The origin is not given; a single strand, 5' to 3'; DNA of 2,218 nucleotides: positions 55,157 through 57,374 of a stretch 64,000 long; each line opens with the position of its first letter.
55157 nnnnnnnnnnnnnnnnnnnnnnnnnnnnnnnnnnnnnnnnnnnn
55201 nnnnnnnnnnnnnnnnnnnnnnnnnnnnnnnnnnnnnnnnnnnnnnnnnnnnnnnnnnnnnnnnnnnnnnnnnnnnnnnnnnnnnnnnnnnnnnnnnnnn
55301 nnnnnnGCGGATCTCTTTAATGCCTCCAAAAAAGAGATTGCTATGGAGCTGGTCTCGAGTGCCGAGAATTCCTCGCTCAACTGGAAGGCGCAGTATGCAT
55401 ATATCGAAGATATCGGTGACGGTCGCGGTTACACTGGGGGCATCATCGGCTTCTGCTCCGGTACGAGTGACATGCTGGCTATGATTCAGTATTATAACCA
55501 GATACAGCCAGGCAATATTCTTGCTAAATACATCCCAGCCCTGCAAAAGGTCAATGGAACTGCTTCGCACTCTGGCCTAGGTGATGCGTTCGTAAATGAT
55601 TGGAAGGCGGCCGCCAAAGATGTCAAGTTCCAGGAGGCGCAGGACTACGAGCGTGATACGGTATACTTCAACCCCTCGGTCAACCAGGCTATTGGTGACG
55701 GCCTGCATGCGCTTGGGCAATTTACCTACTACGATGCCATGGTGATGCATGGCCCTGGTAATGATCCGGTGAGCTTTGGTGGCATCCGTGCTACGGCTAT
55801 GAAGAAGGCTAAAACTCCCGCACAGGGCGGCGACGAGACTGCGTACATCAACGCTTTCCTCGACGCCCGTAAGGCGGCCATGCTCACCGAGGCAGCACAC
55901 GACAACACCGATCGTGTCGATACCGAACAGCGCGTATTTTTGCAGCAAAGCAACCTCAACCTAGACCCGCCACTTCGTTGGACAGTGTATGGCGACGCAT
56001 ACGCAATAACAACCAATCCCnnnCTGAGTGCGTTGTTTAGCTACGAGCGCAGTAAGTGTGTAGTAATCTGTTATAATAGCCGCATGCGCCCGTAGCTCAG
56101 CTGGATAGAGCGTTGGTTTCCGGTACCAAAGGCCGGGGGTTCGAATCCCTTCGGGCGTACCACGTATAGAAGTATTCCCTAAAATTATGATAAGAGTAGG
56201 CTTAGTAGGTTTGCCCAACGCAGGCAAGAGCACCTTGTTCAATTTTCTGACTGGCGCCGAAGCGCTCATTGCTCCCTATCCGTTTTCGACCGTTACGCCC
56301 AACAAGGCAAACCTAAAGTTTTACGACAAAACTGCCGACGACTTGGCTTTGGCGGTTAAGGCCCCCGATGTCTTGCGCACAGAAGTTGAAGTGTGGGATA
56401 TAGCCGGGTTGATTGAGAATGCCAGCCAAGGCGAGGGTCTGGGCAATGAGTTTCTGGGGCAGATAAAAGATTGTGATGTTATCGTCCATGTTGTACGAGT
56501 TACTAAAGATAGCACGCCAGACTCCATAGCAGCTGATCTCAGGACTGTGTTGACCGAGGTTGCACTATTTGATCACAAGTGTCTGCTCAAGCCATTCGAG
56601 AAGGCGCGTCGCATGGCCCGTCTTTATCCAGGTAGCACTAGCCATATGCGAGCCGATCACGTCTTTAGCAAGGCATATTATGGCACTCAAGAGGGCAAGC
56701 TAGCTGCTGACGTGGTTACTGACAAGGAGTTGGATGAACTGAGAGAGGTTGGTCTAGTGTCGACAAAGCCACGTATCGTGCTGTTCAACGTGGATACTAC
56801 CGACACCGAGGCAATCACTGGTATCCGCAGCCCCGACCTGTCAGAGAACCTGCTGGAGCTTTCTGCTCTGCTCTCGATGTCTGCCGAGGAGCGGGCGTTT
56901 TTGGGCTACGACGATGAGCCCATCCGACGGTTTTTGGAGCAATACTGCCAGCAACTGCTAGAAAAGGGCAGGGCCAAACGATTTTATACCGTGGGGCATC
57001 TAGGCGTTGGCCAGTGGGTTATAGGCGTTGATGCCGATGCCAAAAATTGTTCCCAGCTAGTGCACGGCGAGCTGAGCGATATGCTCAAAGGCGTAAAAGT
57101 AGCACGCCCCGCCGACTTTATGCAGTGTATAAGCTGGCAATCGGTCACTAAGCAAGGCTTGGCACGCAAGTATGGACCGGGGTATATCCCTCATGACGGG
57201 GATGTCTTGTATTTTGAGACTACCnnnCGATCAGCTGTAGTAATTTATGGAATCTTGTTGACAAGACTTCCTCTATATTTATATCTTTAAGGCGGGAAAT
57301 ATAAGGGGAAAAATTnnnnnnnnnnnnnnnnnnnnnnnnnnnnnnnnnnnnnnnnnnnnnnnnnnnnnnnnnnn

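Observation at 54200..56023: DUF4082-Fn3-GH46 chitosanase, apparently of actinobacterial origin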

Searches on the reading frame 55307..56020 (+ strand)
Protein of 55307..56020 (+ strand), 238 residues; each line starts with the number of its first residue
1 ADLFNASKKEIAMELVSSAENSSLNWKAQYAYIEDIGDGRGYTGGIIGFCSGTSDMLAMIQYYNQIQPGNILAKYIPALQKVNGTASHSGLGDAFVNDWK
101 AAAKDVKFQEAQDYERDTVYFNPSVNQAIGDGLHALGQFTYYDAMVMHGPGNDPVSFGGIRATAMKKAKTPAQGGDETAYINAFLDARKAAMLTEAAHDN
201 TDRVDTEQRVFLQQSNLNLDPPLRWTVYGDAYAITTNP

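Call 12: find_related_loci(query=window:55307-56020:+, collection=genome_contigs, flank=3000)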
Query window:55307-56020:+ (238 aa) in genome_contigs; peptide patterns used: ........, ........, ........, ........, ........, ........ (x = any residue, [..] = any of these).
380 stretches matched a pattern; 293 encode a relative of the query (tblastn E <= 1e-3); the best 80 are kept; 80 distinct loci.
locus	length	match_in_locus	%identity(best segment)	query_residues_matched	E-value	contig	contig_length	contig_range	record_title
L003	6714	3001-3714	82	1-238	1e-137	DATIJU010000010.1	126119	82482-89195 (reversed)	MAG TPA_asm: Bacillota bacterium isolate SMAG_U15699 k141_580807, whole genome shotgun sequence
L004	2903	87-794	79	3-238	4e-134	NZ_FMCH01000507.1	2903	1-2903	Streptomyces sp. DvalAA-14, whole genome shotgun sequence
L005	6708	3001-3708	79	3-238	4e-128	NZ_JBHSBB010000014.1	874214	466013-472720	Streptomyces polygonati strain CGMCC 4.7237 platanus_K_default_14, whole genome shotgun sequence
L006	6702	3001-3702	76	3-236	2e-123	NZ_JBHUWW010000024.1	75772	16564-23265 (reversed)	Kitasatospora sp. NPDC057223 NPDC057223_T21_C10.ctg-0024, whole genome shotgun sequence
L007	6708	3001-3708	76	1-236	8e-123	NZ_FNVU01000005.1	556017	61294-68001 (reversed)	Actinacidiphila yanglinensis strain CGMCC 4.2023, whole genome shotgun sequence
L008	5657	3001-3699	73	2-234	4e-120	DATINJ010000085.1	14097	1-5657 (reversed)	MAG TPA_asm: Kineosporiaceae bacterium isolate SMAG_U15793 k141_34714, whole genome shotgun sequence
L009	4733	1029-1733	72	2-236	2e-119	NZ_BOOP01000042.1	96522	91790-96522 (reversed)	Planotetraspora phitsanulokensis strain NBRC 104273 sequence42, whole genome shotgun sequence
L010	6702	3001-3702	75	1-234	7e-120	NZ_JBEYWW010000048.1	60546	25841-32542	Microbispora sp. NPDC046933 NPDC046933_14_F8.ctg-0048, whole genome shotgun sequence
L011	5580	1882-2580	74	2-234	5e-119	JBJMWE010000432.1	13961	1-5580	MAG: Vitreoscilla sp. isolate H1_18_all_fractions_metab_conc_47_71_15 k255_6877160, whole genome shotgun sequence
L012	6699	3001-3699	74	2-234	1e-118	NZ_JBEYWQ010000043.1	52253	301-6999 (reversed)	Microbispora sp. NPDC046973 NPDC046973_48_C9.ctg-0043, whole genome shotgun sequence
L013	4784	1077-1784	72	1-236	6e-119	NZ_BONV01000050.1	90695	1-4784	Planotetraspora kaengkrachanensis strain NBRC 104272 sequence50, whole genome shotgun sequence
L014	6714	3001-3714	73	3-238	4e-118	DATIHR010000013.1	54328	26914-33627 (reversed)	MAG TPA_asm: Candidatus Saccharimonadales bacterium isolate SMAG_U15643 k141_212162, whole genome shotgun sequence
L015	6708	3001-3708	73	1-236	5e-118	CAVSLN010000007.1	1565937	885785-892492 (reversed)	MAG: uncultured Actinomycetes bacterium isolate MFD04944.bin.1.310 genome assembly, contig: contig_38796, whole genome s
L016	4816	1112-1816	71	2-236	1e-117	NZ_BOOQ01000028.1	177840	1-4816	Planotetraspora silvatica strain NBRC 100141 sequence028, whole genome shotgun sequence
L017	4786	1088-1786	73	2-234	2e-117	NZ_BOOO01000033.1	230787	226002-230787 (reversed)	Planotetraspora mira strain NBRC 15435 sequence033, whole genome shotgun sequence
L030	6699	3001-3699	74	3-234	4e-114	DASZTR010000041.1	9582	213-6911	MAG TPA_asm: Nitrososphaera sp. isolate SMAG_U6081 k141_133963, whole genome shotgun sequence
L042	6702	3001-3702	68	1-234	1e-111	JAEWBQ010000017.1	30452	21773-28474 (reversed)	MAG: Candidatus Parcubacteria bacterium isolate OH_PBB_257 k127_2009556, whole genome shotgun sequence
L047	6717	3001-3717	66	1-238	3e-111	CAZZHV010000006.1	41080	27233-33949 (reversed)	MAG TPA_asm: uncultured Candidatus Saccharibacteria bacterium isolate SRP200132_co1_55 genome assembly, contig: NODE_157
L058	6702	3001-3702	70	1-238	3e-110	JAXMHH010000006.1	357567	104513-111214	MAG: bacterium isolate STL-UBA1 C1.96.fa-6, whole genome shotgun sequence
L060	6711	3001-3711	66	3-238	4e-110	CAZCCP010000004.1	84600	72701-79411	MAG TPA_asm: uncultured Candidatus Saccharibacteria bacterium isolate SRP200132_co1_638 genome assembly, contig: NODE_33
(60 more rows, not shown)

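Call 22: search_protein_representatives(protein=window:55307-56020:+)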
Query: 238 residues. Proteins with E-value up to 0.001 (for the whole library): 1148; up to 1e-10: 815; up to 1e-30: 202. The best 150 are listed.
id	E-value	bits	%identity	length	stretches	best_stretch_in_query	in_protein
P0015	4.5e-124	429.1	78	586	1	1-238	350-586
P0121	2.4e-116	403.9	44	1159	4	6-238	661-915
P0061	2.0e-112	391.0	75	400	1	5-235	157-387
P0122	2.5e-106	371.0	50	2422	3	2-233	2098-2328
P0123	2.9e-106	370.8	71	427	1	3-235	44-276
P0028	1.3e-103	362.2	70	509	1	1-234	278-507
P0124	7.6e-103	359.7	70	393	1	5-232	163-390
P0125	4.2e-100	350.7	68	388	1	2-234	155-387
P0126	3.0e-97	341.3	67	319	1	2-235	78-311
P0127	4.1e-97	340.9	65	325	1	2-234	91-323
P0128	1.4e-96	339.2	58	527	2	3-234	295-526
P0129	1.7e-93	329.0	61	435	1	3-234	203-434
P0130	1.8e-89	315.9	62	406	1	2-235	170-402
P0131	2.4e-89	315.5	60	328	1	2-236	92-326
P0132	9.6e-89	313.5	64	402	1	2-235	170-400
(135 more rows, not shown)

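Call 66: list_cluster_members(proteins=[P0035, P0039, P0046, P0061, P0123, P0126, P0128, P0010, P0002, P0025])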
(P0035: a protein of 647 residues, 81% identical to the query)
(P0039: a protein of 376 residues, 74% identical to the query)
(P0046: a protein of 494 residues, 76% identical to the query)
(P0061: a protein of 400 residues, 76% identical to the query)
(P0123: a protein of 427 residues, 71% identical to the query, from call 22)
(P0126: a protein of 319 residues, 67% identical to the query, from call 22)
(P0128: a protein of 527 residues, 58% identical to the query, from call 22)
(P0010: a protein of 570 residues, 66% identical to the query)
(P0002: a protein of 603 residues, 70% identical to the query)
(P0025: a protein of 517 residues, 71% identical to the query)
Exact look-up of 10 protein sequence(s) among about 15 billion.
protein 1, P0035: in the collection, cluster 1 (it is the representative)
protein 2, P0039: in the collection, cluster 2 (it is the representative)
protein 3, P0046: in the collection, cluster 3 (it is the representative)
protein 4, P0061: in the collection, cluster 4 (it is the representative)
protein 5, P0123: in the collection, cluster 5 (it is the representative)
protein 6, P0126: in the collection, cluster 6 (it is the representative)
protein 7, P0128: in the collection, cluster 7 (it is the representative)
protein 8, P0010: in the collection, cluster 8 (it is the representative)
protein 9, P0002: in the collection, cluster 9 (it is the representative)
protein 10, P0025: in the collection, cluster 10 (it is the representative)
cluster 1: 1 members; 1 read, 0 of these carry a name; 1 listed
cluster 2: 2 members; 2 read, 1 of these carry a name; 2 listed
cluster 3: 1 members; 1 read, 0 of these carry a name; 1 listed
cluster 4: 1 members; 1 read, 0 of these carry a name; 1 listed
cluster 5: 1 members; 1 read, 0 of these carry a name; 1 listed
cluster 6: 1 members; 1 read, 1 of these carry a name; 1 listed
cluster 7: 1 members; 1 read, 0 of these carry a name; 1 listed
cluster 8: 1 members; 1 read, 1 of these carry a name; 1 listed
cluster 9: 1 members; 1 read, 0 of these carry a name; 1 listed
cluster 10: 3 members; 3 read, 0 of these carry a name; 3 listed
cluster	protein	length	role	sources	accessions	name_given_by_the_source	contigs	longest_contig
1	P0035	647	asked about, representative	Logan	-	-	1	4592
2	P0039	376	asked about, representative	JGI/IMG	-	chitosanase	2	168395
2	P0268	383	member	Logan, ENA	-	-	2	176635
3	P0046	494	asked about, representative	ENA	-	-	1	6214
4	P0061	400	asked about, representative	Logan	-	-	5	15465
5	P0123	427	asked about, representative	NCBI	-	-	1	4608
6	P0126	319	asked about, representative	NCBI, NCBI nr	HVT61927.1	MAG TPA: chitosanase [Legionellaceae bacterium] | chitosanase [Legionellaceae bacterium]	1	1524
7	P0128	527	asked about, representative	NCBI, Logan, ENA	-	-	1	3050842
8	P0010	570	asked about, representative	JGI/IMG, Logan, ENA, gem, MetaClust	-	\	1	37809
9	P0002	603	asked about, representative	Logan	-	-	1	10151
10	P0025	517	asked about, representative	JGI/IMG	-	-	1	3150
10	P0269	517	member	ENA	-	-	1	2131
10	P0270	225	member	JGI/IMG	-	-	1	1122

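Call 84: find_related_loci(query=window:55307-56020:+, collection=viral_contigs, flank=5000)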
Query window:55307-56020:+ (238 aa) in viral_contigs; peptide patterns used: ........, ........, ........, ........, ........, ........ (x = any residue, [..] = any of these).
7 stretches matched a pattern, but none encodes a relative of the query by tblastn (E <= 1e-3).

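Call 94: search_protein_families(library=pfam, proteins=[L047:2266-3717:+, L060:2308-3711:+, L042:2623-3705:+, L058:2848-3696:+, L030:2743-3714:+, L003:3781-4221:-], max_evalue=0.001)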
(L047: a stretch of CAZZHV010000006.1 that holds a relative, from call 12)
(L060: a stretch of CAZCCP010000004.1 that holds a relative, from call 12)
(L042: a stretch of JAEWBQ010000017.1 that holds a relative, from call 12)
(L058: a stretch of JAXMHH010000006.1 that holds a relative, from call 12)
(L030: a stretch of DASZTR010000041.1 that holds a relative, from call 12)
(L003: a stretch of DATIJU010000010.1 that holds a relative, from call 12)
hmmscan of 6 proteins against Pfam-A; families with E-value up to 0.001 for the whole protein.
L047:2266-3717:+ (484 aa): 3 families
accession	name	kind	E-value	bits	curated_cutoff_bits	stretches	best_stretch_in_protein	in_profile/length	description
PF01374.23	Glyco_hydro_46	-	2.1e-91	305.7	27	1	259-469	1-210/210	Glycosyl hydrolase family 46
PF00652.28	Ricin_B_lectin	-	2.4e-29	102.5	29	1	80-204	2-126/126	Ricin-type beta-trefoil lectin domain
PF14200.12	RicinB_lectin_2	-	2.7e-23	82.9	25.6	2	86-151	19-89/89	Ricin-type beta-trefoil lectin domain-like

L060:2308-3711:+ (468 aa): 3 families
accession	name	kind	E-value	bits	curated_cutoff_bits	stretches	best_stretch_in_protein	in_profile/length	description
PF01374.23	Glyco_hydro_46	-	4.2e-92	308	27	1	243-453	1-210/210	Glycosyl hydrolase family 46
PF14200.12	RicinB_lectin_2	-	5.3e-29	101.2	25.6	3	113-178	19-89/89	Ricin-type beta-trefoil lectin domain-like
PF00652.28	Ricin_B_lectin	-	3.1e-27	95.7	29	1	64-188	2-126/126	Ricin-type beta-trefoil lectin domain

L042:2623-3705:+ (361 aa): 1 family
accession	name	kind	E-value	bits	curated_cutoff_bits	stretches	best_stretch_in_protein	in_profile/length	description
PF01374.23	Glyco_hydro_46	-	1.6e-94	315.8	27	1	140-349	1-210/210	Glycosyl hydrolase family 46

L058:2848-3696:+ (283 aa): 1 family
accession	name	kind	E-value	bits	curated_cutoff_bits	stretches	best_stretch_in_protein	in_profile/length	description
PF01374.23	Glyco_hydro_46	-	8.9e-94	313.4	27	1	65-270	1-210/210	Glycosyl hydrolase family 46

L030:2743-3714:+ (324 aa): 1 family
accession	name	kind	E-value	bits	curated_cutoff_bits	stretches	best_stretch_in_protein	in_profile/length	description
PF01374.23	Glyco_hydro_46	-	3.6e-92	308.2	27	1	98-308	1-210/210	Glycosyl hydrolase family 46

L003:3781-4221:- (146 aa): 1 family
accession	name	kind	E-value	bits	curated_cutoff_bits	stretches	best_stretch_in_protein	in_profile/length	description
PF00293.34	NUDIX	-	8.6e-13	48.9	21.1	1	4-99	5-110/134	NUDIX domain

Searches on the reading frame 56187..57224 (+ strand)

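Call 19: search_protein_families(library=pfam, proteins=[window:56187-57224:+], max_evalue=0.001)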
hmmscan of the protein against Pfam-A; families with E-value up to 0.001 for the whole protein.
window:56187-57224:+ (346 aa): 3 families
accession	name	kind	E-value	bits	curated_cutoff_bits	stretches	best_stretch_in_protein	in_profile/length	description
PF01926.29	MMR_HSR1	-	4.6e-22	78.7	21.9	1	3-119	1-97/113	50S ribosome-binding GTPase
PF06071.19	YchF-GTPase_C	-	4.6e-11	43.1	27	1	265-344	3-82/84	Protein of unknown function (DUF933)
PF02421.24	FeoB_N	-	1.2e-08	35.1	27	1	3-49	2-48/156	Ferrous iron transport protein B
